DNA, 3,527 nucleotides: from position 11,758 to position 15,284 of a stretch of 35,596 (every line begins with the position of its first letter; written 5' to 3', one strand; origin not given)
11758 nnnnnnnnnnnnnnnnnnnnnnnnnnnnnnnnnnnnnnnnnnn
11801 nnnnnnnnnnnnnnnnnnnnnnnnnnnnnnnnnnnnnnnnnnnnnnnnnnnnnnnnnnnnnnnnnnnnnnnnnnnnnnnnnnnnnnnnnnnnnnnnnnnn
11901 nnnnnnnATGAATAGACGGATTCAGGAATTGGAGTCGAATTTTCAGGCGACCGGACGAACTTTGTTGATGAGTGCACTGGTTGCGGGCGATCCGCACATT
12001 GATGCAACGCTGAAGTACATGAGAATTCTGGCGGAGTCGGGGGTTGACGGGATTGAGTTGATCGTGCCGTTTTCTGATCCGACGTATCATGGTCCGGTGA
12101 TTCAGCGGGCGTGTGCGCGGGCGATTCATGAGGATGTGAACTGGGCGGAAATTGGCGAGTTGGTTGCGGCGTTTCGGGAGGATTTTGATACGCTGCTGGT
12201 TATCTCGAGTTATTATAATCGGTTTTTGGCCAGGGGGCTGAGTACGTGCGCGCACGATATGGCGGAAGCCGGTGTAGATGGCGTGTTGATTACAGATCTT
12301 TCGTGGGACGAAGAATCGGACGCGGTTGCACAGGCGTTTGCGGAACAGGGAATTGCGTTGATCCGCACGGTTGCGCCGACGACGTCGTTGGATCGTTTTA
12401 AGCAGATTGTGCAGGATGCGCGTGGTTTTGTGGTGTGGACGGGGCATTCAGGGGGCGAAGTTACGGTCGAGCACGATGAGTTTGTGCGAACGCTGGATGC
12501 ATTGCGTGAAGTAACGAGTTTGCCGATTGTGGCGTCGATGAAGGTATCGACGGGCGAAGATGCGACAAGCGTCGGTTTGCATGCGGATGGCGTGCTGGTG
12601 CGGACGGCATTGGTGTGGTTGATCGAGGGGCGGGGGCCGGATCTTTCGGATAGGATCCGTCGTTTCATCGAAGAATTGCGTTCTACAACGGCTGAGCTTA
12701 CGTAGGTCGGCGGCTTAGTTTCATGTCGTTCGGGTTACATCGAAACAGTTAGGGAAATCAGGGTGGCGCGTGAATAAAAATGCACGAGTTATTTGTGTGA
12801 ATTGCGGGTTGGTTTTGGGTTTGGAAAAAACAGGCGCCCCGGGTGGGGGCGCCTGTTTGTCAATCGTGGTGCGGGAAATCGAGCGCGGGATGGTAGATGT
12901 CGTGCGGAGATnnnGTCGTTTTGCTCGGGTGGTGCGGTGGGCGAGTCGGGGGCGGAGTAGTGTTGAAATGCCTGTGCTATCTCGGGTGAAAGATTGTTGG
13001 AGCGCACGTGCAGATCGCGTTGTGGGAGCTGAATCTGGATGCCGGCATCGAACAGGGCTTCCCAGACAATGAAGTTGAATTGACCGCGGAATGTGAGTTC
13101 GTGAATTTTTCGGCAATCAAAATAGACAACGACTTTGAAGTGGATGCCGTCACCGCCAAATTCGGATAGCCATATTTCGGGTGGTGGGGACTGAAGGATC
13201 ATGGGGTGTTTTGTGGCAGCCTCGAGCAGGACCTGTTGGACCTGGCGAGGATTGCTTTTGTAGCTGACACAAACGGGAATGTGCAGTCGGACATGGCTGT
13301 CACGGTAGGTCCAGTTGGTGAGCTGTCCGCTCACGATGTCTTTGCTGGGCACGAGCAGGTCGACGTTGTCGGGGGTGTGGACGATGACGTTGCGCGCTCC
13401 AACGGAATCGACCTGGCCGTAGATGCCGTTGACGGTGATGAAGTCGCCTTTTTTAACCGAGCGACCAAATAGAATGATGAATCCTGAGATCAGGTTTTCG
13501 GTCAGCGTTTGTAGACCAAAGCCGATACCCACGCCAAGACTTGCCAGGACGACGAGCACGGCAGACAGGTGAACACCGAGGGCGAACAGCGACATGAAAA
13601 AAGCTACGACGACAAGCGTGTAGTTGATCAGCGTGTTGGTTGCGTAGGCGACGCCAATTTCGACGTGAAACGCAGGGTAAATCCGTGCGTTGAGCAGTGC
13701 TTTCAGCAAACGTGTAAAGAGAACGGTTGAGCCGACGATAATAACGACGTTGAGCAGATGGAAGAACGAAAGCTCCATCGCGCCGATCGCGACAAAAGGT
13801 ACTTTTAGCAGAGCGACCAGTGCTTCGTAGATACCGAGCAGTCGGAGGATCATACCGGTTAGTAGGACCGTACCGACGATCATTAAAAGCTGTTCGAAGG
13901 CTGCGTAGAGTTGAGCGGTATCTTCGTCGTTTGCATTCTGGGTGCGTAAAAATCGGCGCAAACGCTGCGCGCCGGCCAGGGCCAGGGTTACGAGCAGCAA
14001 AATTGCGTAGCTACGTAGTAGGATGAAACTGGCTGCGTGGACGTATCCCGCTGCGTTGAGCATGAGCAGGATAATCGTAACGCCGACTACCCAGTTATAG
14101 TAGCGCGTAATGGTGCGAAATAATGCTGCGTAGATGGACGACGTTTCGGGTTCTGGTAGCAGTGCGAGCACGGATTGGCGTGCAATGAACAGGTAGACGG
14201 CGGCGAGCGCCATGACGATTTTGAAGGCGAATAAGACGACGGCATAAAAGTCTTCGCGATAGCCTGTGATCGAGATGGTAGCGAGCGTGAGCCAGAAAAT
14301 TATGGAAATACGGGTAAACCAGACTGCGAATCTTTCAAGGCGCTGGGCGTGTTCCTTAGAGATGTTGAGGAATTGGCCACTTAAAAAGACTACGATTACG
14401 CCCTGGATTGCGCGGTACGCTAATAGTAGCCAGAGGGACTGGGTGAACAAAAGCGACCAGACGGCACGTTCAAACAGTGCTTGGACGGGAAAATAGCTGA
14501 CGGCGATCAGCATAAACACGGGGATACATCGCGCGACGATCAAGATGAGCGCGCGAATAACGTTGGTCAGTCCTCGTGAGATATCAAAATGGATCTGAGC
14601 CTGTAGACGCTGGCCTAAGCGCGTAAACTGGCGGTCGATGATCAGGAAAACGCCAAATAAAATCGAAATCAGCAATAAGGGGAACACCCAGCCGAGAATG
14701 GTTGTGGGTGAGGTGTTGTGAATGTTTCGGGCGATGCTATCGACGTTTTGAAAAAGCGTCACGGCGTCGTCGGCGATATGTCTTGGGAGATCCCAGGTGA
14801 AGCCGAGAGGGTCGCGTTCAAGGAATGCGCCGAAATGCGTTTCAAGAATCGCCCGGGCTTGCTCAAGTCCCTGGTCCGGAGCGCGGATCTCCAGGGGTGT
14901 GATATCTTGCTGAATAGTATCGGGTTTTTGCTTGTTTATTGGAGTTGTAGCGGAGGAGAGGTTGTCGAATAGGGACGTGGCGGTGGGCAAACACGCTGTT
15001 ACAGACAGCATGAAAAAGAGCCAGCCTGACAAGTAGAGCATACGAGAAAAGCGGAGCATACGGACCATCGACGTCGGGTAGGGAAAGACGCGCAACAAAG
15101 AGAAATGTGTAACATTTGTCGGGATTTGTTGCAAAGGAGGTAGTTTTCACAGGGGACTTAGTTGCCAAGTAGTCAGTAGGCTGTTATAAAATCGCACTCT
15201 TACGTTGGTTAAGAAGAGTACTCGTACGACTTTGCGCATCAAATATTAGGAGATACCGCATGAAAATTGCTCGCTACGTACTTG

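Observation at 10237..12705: Translationally coupled SRPBCC, TrpB-like and TrpA-like operon in which both synthase subunits lack catalytic residues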

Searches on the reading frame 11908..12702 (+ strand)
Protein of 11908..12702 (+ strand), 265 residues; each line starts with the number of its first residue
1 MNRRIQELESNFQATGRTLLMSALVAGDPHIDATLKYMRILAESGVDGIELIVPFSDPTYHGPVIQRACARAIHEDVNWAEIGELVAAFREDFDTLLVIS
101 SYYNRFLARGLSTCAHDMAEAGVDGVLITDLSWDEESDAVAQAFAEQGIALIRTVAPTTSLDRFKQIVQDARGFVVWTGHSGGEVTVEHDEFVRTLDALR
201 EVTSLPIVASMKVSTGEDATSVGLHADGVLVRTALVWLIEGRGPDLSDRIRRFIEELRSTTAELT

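Call 3: search_protein_families(library=pfam, proteins=[window:11908-12702:+], max_evalue=0.01)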
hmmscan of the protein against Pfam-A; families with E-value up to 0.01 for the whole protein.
window:11908-12702:+ (265 aa): 1 family
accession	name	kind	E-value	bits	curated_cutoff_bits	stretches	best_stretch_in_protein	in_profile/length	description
PF00290.26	Trp_syntA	-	2.5e-46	158.2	27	1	12-254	4-248/259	Tryptophan synthase alpha chain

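Call 4: search_protein_families(library=ncbifam, proteins=[window:11908-12702:+], max_evalue=0.01)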
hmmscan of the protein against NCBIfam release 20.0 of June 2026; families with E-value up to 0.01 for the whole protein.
window:11908-12702:+ (265 aa): 2 families
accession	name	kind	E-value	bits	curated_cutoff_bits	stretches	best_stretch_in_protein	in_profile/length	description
TIGR00262.1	trpA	equivalog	1.1e-41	142.5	102.35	1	14-257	6-255/256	tryptophan synthase subunit alpha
NF009621.0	PRK13125.1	equivalog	8.4e-12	45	234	1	18-258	4-237/244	tryptophan synthase subunit alpha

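Call 7: search_solved_structures(query=window:11908-12702:+, show_alignments=3, max_evalue=1e-10)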
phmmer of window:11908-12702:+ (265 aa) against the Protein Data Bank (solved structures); distinct sequences matched with E-value up to 1e-10: 37.
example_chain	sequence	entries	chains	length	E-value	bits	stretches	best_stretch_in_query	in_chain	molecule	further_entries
5ey5_A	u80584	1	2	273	3.4e-43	151.3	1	4-260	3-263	LBCATS-a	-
5k9x_A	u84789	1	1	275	2.6e-33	118.9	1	3-237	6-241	Tryptophan synthase alpha chain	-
5kmy_A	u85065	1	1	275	1.8e-32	116.2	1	3-237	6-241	Tryptophan synthase alpha chain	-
2ekc_A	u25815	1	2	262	3e-27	99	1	17-258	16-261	Tryptophan synthase alpha chain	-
5kin_A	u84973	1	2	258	6.8e-25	91.3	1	7-253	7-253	Tryptophan synthase alpha chain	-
6qky_A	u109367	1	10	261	7e-25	91.3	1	7-253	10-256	Tryptophan synthase alpha chain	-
1tjr_A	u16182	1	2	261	1.9e-24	89.9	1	5-255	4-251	BX1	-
1rd5_A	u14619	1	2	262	4.3e-24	88.7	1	1-255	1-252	Tryptophan synthase alpha chain, chloroplast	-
2e09_A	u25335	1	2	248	1.1e-22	84.1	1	20-257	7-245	Tryptophan synthase alpha chain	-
5tch_A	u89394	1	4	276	1.2e-22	84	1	11-240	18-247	Tryptophan synthase alpha chain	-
5tcf_A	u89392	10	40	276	2.1e-22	83.2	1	11-240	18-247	Tryptophan synthase alpha chain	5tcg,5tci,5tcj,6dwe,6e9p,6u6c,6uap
2dzv_A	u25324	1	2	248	2.1e-22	83.2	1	20-257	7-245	Tryptophan synthase alpha chain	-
5ocw_A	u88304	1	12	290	2.5e-22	83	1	11-240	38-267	Tryptophan synthase alpha chain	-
2dzp_A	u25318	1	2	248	2.9e-22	82.8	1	20-257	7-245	Tryptophan synthase alpha chain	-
3tha_A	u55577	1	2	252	4.3e-22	82.2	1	24-241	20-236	Tryptophan synthase alpha chain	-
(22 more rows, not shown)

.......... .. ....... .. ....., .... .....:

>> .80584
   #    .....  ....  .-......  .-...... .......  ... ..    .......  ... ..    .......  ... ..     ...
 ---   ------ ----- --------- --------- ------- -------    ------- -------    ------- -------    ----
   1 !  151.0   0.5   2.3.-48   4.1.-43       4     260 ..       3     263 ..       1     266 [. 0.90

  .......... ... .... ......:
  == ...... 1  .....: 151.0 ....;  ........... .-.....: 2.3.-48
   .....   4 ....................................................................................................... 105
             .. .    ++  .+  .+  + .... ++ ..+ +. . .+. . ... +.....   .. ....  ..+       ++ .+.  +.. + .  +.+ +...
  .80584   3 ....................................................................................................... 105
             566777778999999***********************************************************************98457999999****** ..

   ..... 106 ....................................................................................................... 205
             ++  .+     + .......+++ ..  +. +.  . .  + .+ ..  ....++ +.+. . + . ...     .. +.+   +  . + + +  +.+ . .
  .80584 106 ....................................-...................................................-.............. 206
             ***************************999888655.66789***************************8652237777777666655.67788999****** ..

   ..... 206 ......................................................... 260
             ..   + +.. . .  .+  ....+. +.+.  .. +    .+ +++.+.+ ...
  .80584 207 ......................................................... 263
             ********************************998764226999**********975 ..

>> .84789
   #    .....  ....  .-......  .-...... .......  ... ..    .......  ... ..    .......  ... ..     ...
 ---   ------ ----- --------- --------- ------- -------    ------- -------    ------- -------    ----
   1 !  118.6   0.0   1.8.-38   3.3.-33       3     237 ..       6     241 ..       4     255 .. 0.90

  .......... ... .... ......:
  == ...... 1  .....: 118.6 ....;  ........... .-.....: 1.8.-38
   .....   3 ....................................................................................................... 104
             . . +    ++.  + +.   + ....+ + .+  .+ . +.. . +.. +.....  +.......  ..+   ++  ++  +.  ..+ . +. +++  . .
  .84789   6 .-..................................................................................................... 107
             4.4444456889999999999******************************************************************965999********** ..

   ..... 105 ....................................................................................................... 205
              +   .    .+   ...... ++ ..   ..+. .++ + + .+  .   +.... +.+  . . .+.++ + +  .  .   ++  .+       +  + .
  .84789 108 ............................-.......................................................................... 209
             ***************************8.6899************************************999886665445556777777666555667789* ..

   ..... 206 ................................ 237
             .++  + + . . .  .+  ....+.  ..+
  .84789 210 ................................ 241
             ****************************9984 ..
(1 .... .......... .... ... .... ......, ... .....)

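Call 34: find_homologous_proteins(query=window:11908-12702:+, max_evalue=1e-15)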
Query window:11908-12702:+ (265 aa): 783 proteins with E <= 1e-15 among 4649 candidates; the best 120 are listed.
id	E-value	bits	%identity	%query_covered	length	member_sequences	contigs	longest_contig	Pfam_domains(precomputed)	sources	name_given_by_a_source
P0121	4.3e-169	579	100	100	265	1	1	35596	PF00290.27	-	-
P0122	1.8e-148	511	89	100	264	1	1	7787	PF00290.27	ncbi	-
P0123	8.8e-148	509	89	100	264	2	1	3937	PF00290.27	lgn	-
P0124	1.0e-138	479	81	100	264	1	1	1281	PF00290.27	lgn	-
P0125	1.5e-123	429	75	100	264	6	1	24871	PF00290.27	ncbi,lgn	-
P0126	2.1e-108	380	67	97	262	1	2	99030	PF00290.27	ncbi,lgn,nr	ncbi:MAG: tryptophan synthase subunit alpha [Bradymonadaceae bacterium]|nr:tryptophan synthase subun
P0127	8.5e-97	342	60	97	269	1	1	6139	PF00290.27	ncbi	ncbi:MAG: tryptophan synthase subunit alpha [Bradymonadaceae bacterium]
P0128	6.4e-96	339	61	98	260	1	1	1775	PF00290.27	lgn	-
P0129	6.1e-94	332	59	95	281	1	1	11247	PF00290.27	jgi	jgi:tryptophan synthase alpha chain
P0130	5.5e-86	306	57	92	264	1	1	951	PF00290.27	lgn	-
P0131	5.1e-81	290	52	97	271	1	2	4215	PF00290.27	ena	-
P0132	8.6e-80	286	55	90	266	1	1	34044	PF00290.27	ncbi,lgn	-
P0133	1.2e-78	282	51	98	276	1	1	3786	PF00290.27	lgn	-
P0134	1.3e-77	279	50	95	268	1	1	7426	PF00290.27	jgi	jgi:tryptophan synthase alpha chain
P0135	2.0e-77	278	52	92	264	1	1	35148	PF00290.27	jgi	jgi:tryptophan synthase alpha chain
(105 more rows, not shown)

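Call 42: find_encoding_contigs(protein=P0125, flank=10000, max_places=1)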
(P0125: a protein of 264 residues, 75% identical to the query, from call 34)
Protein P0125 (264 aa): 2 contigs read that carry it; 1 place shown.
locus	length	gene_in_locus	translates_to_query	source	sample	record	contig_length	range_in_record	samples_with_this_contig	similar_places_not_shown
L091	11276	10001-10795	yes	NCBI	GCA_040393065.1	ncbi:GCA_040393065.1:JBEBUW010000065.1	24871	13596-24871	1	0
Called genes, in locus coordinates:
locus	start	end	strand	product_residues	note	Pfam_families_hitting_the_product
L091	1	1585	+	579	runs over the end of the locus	-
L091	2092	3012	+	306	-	-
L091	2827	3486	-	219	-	PF00528:BPD_transp_1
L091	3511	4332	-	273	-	PF02463:SMC_N, PF00005:ABC_tran, PF13304:AAA_21 (faint)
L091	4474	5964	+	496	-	PF02074:Peptidase_M32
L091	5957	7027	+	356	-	-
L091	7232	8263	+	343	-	PF01476:LysM, PF03411:Peptidase_M74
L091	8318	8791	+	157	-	-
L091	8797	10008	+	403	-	PF00291:PALP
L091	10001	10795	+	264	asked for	PF00290:Trp_syntA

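Call 49: predict_structure(alignment_id=A2)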
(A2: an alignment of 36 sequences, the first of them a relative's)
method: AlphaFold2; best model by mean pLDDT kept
length: 265 residues; sequences in the alignment: 36
mean_pLDDT: 93.8   pTM: 0.92
mean pLDDT of the five models: 93.8, 93.0, 93.0, 92.9, 91.7
residues with pLDDT >= 90: 230; 70-90: 28; 50-70: 7; < 50: 0
segments of 3 or more residues with pLDDT < 50: none
pLDDT, mean of each block of 10 residues (from residue 1): 90 94 97 98 98 92 94 93 98 98 95 97 96 87 97 94 94 91 69 94 96 94 96 96 96 97 86
secondary structure, 60 per line:
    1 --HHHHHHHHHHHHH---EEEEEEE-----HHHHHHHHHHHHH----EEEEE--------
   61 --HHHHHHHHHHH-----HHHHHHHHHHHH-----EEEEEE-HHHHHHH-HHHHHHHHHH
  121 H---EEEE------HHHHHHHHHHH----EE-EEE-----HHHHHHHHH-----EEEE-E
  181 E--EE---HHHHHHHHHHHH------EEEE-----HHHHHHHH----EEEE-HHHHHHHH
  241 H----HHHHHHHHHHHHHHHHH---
elements in order: H3-15 E19-25 H31-43 E48-52 H63-73 H79-90 E96-101 H103-109 H111-121 E125-128 H135-145 E153-155 H161-169 E175-178 H189-200 E207-210 H216-223 E228-231 H233-241 H246-262

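Call 62: fold_search(model_id=the predicted structure, library=pdb)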
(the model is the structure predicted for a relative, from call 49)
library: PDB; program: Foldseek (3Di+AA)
matches with E <= 10: 1941; with E <= 0.001: 1269
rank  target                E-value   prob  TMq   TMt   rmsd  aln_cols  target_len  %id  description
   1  5ey5_A                2.8e-24  1.00  0.89  0.91   2.2       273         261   36  LBCATS (released 2016-04-27)
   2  5ey5_C                2.8e-23  1.00  0.87  0.94   2.0       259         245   37  LBCATS (released 2016-04-27)
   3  5kmy                  3.5e-23  1.00  0.91  0.92   2.0       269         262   29  Crystal structure of tryptophan synthase subunit alpha from Legionella pneumophila str. Paris (released 2016-08-03)
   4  5k9x                  6.3e-23  1.00  0.89  0.90   2.1       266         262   30  Crystal structure of Tryptophan synthase alpha chain from Legionella pneumophila subsp. pneumophila (released 2016-06-15)
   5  1cw2_A                1.5e-22  1.00  0.87  0.87   2.8       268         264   27  CRYSTAL STRUCTURE OF THE COMPLEX OF BACTERIAL TRYPTOPHAN SYNTHASE WITH THE TRANSITION STATE ANALOGUE INHIBITOR 4-(2-HY (released 1999-12-21)
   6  2ekc_A                2.1e-22  1.00  0.89  0.93   1.7       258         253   27  Structural study of Project ID aq_1548 from Aquifex aeolicus VF5 (released 2007-09-25)
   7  6xnc_A                6.9e-22  1.00  0.89  0.89   2.2       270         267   26  Salmonella typhimurium tryptophan synthase complexed with L-tryptophan and D-glycerol-3-phosphate (released 2021-02-03)
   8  6oso                  6.9e-22  1.00  0.86  0.88   2.6       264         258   26  The crystal structure of the isolate tryptophan synthase alpha-chain from Salmonella enterica serovar typhimurium at 1.7 (released 2020-05-06)
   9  6ouy                  7.8e-22  1.00  0.86  0.88   2.6       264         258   26  The crystal structure of the isolate tryptophan synthase alpha-chain from Salmonella enterica serovar typhimurium at 1.6 (released 2020-05-06)
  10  1a50_A                1.3e-21  1.00  0.88  0.89   2.7       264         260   27  CRYSTAL STRUCTURE OF WILD-TYPE TRYPTOPHAN SYNTHASE COMPLEXED WITH 5-FLUOROINDOLE PROPANOL PHOSPHATE (released 1999-03-30)
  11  1k8z_A                2.5e-21  1.00  0.86  0.89   2.7       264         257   26  CRYSTAL STRUCTURE OF THE TRYPTOPHAN SYNTHASE BETA-SER178PRO MUTANT COMPLEXED WITH N-[1H-INDOL-3-YL-ACETYL]GLYCINE ACID (released 2002-06-19)
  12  2j9x_A                2.7e-21  1.00  0.88  0.88   2.4       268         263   27  Tryptophan Synthase in complex with GP, alpha-D,L-glycerol-phosphate, Cs, pH6.5 - alpha aminoacrylate form - (GP)E(A-A (released 2007-06-26)
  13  1wbj_A                2.8e-21  1.00  0.90  0.89   2.1       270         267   26  wildtype tryptophan synthase complexed with glycerol phosphate (released 2006-05-24)
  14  2ekc_B                3.0e-21  1.00  0.90  0.93   2.0       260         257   27  Structural study of Project ID aq_1548 from Aquifex aeolicus VF5 (released 2007-09-25)
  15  1rd5_A                3.0e-21  1.00  0.89  0.90   2.2       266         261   26  Crystal structure of Tryptophan synthase alpha chain homolog BX1: a member of the chemical plant defense system (released 2004-12-28)
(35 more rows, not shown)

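Call 75: search_protein_families(library=padloc, proteins=[window:11908-12702:+], max_evalue=0.01)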
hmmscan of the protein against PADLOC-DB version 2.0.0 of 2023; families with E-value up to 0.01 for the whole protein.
window:11908-12702:+ (265 aa): 0 families

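Call 76: search_protein_families(library=phrogs, proteins=[window:11908-12702:+], max_evalue=0.001)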
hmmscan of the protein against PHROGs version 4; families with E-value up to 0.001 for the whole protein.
window:11908-12702:+ (265 aa): 1 family
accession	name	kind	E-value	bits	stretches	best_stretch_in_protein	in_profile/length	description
phrog_26462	-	unknown function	1.5e-17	64.7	1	24-259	27-269/274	-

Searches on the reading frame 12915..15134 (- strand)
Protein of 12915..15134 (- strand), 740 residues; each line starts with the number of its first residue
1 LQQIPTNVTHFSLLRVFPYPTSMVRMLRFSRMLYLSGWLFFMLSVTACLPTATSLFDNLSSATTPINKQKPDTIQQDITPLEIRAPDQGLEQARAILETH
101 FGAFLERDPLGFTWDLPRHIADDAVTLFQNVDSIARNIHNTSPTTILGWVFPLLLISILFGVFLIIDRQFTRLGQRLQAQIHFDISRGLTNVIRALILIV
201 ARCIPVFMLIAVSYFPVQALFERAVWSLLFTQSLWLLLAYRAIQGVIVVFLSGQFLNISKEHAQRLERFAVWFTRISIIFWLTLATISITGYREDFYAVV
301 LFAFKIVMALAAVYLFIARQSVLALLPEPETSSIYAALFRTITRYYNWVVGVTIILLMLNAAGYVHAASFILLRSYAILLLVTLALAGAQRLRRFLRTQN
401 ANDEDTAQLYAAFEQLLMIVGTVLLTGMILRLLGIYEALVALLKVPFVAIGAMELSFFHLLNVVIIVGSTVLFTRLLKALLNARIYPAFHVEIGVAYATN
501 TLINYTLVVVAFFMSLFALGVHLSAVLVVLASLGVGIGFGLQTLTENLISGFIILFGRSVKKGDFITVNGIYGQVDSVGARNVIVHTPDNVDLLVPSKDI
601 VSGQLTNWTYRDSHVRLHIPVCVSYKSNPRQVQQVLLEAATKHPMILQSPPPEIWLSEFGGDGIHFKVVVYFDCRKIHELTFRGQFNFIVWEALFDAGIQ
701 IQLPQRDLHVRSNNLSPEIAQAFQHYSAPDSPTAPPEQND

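Call 3: search_protein_families(library=pfam, proteins=[window:12915-15134:-], max_evalue=0.01)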
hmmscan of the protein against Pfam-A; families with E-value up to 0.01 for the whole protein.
window:12915-15134:- (740 aa): 3 families
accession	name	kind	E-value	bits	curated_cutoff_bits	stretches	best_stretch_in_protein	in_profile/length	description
PF00924.24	MS_channel_2nd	-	3.8e-17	62.6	20.2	1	544-609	2-67/68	Mechanosensitive ion channel, beta-domain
PF21082.3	MS_channel_3rd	-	1.1e-10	42.2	21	1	619-701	3-88/88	Mechanosensitive ion channel MscS, C-terminal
PF21088.3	MS_channel_1st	-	1e-05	25.8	23.1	1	501-542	1-42/42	Mechanosensitive ion channel, transmembrane helices 2/3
